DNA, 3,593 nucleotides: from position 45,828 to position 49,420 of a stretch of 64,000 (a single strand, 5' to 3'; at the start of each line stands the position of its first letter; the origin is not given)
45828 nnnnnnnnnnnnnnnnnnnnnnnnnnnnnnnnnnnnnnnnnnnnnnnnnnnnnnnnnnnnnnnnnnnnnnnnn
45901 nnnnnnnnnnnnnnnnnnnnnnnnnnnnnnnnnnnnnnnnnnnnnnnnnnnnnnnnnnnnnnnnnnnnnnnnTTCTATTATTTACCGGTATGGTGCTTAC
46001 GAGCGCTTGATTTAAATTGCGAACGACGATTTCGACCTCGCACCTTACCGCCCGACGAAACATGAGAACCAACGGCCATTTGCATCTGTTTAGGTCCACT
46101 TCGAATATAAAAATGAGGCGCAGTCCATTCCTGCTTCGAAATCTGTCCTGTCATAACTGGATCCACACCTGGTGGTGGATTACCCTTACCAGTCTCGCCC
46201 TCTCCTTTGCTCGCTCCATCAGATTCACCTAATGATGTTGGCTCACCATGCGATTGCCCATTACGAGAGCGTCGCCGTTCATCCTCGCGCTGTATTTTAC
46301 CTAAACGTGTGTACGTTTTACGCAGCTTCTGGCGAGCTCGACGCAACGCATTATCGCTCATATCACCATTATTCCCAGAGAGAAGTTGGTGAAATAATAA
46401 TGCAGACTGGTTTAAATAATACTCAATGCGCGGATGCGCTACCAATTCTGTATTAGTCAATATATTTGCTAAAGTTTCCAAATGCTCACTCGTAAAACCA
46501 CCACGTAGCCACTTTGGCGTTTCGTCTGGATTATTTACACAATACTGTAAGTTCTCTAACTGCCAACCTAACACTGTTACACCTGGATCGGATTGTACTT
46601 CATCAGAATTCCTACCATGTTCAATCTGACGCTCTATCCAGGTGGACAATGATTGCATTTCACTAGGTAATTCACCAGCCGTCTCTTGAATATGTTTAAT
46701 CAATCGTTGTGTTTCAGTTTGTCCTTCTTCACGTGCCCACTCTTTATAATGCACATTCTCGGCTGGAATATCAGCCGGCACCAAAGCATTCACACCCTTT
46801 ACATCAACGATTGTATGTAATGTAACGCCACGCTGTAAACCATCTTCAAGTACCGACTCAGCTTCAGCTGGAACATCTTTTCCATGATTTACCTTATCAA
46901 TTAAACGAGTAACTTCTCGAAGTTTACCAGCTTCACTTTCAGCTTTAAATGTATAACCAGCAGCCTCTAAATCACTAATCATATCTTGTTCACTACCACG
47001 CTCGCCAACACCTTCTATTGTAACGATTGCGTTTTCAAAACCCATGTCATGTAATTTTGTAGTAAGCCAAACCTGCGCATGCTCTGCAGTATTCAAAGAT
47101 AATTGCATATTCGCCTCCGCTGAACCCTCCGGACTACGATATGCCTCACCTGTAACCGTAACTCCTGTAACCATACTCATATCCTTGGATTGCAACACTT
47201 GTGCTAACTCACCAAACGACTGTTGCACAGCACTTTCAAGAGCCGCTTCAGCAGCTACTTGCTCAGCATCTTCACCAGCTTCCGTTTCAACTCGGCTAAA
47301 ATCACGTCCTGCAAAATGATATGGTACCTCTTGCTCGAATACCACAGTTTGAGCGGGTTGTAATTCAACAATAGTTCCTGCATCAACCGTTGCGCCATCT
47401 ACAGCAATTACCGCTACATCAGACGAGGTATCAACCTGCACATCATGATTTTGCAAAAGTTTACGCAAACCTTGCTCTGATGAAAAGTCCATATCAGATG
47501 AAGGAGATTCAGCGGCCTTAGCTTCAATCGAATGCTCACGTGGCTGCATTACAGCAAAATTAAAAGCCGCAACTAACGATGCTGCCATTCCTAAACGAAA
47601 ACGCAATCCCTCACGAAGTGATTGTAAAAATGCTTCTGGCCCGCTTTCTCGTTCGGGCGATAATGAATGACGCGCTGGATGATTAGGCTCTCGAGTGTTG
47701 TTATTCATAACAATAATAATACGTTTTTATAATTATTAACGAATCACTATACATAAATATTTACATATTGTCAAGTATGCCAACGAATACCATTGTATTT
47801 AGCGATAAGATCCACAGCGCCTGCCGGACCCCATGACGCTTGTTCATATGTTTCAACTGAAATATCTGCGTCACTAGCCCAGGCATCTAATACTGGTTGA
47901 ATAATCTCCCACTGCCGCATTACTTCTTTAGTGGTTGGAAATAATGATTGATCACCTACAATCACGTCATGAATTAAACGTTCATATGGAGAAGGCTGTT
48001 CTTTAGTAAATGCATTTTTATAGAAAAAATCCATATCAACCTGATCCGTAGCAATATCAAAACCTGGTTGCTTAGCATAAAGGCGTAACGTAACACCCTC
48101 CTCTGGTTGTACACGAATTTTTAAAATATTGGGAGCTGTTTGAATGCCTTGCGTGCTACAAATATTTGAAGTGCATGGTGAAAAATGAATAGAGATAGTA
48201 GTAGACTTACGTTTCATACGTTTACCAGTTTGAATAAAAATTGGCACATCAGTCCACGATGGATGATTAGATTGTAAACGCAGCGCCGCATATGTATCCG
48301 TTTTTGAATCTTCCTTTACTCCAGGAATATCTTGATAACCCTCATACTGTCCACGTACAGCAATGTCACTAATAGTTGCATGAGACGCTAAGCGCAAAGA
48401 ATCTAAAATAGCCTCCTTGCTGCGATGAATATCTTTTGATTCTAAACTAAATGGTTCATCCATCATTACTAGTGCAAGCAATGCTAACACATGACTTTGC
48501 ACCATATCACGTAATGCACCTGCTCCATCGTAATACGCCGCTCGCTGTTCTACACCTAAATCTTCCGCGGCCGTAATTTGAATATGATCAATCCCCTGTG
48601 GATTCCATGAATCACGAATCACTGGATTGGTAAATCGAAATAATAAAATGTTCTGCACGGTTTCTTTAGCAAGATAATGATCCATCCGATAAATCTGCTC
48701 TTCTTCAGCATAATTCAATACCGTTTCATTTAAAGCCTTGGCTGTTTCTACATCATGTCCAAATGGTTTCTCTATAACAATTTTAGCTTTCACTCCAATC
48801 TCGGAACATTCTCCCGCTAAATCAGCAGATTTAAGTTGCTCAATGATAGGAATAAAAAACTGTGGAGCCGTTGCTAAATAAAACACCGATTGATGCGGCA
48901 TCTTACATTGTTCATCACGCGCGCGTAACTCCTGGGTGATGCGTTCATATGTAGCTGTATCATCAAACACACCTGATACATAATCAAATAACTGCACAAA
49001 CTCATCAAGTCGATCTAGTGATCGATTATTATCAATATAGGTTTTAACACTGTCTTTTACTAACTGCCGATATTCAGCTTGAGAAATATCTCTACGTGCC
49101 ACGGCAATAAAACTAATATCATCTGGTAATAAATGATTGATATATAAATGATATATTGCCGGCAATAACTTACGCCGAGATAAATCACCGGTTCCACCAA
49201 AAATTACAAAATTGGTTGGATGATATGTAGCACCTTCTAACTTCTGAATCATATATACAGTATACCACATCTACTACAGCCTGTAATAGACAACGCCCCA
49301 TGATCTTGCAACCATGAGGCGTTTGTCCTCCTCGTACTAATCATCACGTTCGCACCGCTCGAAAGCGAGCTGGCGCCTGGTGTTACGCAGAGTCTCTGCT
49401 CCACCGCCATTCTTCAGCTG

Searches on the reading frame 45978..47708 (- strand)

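Call 5: search_protein_families(library=pfam, proteins=[window:45978-47708:-], max_evalue=0.1)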
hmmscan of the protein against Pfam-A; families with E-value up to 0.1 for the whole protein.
window:45978-47708:- (576 aa): 1 family
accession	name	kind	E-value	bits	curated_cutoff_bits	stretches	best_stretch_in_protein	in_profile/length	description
PF00691.25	OmpA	-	0.01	16.6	27.2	1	154-236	6-81/98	OmpA family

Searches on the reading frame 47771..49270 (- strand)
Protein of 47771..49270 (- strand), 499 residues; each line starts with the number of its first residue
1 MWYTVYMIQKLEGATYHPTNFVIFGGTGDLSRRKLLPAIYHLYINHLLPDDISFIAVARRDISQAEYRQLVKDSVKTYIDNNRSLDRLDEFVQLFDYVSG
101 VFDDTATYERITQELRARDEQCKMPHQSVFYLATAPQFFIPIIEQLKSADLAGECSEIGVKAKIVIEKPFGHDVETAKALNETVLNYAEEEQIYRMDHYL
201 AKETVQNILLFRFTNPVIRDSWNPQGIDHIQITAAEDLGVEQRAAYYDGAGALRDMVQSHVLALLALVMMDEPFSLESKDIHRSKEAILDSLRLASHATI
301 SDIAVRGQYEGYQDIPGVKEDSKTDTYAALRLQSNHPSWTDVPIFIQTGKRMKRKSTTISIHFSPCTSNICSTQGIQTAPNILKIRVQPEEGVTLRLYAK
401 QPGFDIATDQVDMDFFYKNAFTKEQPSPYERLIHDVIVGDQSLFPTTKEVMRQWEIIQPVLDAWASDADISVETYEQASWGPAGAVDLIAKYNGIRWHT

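Call 5: search_protein_families(library=pfam, proteins=[window:47771-49270:-], max_evalue=0.1)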
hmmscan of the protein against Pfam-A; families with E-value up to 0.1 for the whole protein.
window:47771-49270:- (499 aa): 2 families
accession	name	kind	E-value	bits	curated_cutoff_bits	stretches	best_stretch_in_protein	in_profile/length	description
PF02781.21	G6PD_C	-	9.9e-94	314.1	27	1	210-497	2-295/296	Glucose-6-phosphate dehydrogenase, C-terminal domain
PF00479.28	G6PD_N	-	1.1e-57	196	22.1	1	22-207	1-183/183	Glucose-6-phosphate dehydrogenase, NAD binding domain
